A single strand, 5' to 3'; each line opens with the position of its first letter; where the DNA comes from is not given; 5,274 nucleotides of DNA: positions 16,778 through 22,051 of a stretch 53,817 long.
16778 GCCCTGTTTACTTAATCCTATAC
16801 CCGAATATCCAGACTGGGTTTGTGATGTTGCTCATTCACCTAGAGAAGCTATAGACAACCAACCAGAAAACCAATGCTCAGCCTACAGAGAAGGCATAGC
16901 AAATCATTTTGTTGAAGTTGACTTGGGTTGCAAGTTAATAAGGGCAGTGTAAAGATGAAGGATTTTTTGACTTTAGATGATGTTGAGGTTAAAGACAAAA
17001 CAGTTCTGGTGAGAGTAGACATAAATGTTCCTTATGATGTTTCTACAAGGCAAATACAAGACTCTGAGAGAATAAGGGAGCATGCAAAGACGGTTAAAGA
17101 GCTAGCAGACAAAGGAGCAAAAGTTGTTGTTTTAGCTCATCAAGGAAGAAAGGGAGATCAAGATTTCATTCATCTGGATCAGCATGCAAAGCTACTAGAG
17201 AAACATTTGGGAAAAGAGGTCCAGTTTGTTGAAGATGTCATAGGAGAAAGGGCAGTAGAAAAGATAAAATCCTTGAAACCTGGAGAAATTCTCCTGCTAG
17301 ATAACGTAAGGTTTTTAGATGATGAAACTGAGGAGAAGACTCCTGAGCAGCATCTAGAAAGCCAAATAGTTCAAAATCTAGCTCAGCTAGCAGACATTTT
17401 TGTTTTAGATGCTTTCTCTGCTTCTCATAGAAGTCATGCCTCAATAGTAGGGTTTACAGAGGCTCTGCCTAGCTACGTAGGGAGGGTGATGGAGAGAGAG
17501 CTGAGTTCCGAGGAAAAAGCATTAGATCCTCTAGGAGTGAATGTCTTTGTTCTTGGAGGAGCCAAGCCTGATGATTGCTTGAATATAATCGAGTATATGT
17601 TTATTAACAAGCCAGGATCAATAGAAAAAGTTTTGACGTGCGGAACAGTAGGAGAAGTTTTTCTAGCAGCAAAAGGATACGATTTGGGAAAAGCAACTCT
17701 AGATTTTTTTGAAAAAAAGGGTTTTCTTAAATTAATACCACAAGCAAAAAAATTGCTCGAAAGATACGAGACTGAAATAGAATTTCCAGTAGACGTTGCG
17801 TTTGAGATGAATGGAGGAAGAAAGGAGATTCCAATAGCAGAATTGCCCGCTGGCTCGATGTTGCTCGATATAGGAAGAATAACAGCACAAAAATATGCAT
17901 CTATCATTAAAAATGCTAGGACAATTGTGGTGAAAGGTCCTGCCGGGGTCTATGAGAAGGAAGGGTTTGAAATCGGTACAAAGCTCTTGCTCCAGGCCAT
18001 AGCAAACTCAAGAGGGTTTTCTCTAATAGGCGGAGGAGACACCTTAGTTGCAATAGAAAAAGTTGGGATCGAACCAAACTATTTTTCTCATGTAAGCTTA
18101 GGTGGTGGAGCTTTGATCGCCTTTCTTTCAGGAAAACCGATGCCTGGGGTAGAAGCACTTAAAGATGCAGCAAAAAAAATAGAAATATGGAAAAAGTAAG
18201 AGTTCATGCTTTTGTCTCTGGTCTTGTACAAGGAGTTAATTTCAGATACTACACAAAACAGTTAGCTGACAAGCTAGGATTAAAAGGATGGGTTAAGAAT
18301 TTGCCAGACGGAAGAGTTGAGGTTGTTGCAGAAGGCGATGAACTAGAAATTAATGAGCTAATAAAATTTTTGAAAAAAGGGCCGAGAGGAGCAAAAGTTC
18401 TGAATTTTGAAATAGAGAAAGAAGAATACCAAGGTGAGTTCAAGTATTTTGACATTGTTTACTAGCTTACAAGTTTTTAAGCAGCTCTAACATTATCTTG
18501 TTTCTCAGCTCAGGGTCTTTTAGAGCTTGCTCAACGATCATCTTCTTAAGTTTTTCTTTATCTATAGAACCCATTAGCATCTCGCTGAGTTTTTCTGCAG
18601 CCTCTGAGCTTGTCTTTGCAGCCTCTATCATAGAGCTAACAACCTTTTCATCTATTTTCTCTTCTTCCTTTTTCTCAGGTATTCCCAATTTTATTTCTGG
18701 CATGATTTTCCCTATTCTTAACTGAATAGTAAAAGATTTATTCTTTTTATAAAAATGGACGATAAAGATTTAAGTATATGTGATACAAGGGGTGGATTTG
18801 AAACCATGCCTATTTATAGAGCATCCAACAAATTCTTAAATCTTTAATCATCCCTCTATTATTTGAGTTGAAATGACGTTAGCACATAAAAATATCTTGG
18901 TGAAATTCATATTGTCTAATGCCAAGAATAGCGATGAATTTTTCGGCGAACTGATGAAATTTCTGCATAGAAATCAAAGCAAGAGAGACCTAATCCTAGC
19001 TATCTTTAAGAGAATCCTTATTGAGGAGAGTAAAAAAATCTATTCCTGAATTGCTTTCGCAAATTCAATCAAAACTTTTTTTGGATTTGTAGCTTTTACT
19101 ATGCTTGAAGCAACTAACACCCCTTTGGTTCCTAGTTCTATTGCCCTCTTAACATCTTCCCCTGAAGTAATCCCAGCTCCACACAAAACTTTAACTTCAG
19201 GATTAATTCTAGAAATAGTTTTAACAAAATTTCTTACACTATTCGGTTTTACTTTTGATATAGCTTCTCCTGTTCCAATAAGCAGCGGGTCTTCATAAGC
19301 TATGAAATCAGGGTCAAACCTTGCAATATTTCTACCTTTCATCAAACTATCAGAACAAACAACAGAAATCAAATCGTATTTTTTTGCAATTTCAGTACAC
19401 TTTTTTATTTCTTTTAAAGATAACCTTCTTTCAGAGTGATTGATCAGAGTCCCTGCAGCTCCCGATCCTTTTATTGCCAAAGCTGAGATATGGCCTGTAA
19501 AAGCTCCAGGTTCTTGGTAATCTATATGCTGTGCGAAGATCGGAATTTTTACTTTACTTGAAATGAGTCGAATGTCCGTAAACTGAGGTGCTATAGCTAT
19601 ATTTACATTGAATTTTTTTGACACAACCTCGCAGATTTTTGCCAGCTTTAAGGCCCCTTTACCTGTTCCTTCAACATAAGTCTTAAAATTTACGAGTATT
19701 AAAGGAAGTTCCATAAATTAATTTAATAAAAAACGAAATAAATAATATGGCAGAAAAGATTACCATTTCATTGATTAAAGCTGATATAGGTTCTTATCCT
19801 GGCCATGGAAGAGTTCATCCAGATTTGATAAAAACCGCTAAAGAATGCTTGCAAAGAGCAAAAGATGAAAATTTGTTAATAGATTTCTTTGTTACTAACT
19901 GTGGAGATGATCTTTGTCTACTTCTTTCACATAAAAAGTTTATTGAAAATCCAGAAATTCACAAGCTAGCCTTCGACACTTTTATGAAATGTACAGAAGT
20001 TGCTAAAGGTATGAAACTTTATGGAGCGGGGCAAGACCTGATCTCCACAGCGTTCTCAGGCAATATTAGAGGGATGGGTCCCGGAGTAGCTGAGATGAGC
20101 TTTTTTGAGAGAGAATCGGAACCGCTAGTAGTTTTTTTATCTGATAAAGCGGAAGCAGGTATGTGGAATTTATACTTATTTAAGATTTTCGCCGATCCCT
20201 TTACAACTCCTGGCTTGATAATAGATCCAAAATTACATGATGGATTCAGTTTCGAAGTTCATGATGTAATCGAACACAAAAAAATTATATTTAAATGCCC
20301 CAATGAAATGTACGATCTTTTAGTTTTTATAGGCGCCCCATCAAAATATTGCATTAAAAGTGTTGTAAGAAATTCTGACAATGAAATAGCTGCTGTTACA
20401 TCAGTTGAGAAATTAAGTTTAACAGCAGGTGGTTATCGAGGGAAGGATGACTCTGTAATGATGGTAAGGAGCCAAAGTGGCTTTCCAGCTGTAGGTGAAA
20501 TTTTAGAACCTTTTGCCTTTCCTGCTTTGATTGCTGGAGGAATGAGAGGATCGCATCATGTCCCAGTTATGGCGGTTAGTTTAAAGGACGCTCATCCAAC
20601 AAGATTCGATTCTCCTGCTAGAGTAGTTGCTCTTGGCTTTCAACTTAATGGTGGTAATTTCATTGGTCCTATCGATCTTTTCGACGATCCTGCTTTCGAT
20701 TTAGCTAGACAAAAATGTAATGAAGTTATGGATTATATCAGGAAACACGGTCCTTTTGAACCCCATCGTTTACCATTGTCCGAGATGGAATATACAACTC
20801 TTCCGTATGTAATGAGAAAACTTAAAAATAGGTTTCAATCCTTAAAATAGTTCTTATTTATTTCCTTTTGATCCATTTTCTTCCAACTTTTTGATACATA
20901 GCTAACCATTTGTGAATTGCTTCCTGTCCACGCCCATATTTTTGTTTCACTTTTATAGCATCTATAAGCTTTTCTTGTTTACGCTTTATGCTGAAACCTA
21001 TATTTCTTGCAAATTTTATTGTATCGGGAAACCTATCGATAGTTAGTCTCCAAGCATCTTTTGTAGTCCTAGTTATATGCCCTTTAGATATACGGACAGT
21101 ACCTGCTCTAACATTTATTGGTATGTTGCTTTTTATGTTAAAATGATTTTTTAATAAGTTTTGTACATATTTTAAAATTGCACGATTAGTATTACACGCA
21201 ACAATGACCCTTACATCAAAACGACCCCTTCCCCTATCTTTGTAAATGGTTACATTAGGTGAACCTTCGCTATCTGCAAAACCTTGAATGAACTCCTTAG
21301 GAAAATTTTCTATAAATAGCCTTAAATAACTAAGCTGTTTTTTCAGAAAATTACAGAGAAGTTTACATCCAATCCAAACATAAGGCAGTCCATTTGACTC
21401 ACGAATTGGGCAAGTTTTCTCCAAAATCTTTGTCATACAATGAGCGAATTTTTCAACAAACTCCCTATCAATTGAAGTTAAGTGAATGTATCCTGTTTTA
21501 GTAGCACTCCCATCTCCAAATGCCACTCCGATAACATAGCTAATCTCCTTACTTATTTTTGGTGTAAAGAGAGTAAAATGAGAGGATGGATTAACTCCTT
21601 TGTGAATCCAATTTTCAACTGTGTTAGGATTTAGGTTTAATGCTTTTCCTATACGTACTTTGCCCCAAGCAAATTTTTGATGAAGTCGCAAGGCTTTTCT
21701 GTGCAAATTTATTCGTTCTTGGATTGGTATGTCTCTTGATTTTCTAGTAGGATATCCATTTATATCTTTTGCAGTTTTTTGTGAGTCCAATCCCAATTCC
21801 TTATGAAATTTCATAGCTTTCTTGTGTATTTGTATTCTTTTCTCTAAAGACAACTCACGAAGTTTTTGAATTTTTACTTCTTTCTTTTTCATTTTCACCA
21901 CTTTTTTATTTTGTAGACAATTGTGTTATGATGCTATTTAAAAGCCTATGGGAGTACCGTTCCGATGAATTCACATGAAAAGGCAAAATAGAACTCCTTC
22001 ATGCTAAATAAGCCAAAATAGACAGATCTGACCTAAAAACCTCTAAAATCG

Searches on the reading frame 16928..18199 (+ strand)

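Call 45: search_protein_families(library=pfam, max_evalue=0.00001, proteins=[window:16928-18199:+])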
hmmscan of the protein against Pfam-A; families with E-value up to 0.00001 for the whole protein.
window:16928-18199:+ (423 aa): 1 family
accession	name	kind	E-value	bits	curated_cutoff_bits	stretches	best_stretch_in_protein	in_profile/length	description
PF00162.24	PGK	-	6.4e-115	384.6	27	1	16-403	1-379/379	Phosphoglycerate kinase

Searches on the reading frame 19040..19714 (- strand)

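Call 45: search_protein_families(library=pfam, max_evalue=0.00001, proteins=[window:19040-19714:-])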
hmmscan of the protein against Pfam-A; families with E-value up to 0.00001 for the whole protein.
window:19040-19714:- (224 aa): 2 families
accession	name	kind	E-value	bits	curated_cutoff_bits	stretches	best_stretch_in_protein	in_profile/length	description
PF00121.24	TIM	-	5.9e-42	144.3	20.1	1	4-210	1-237/245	Triosephosphate isomerase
PF05690.20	ThiG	-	2.7e-07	30.6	23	1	161-223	164-225/247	Thiazole biosynthesis protein ThiG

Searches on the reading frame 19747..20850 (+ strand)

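Call 45: search_protein_families(library=pfam, max_evalue=0.00001, proteins=[window:19747-20850:+])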
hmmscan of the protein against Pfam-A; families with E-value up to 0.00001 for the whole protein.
window:19747-20850:+ (367 aa): 1 family
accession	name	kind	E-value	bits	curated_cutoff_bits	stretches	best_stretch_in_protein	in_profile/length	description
PF01950.21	FBPase_3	-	7.2e-168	558.8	25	1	4-364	1-361/361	Fructose-1,6-bisphosphatase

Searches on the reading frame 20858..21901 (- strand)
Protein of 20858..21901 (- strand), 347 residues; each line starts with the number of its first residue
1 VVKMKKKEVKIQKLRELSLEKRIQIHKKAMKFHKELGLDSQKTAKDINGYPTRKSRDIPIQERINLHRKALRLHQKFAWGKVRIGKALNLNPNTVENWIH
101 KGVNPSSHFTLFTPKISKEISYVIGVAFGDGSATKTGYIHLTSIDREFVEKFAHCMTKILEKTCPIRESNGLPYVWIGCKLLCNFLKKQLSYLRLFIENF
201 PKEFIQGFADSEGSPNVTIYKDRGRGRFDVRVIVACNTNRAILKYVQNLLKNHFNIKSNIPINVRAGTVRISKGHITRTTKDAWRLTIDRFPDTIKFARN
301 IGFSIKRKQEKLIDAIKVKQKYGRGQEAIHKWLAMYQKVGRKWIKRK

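Call 45: search_protein_families(library=pfam, max_evalue=0.00001, proteins=[window:20858-21901:-])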
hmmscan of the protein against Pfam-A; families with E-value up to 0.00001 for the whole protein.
window:20858-21901:- (347 aa): 1 family
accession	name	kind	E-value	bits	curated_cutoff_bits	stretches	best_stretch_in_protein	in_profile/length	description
PF14528.11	LAGLIDADG_3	-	1.3e-10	41.8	22.5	0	201-285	3-65/82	LAGLIDADG-like domain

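Call 79: search_protein_families(library=pfam, max_evalue=0.01, proteins=[window:20858-21901:-])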
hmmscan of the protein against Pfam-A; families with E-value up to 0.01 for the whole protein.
window:20858-21901:- (347 aa): 1 family
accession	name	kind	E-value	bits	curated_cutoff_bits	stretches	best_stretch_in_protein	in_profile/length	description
PF14528.11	LAGLIDADG_3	-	1.3e-10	41.8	22.5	1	201-285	3-65/82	LAGLIDADG-like domain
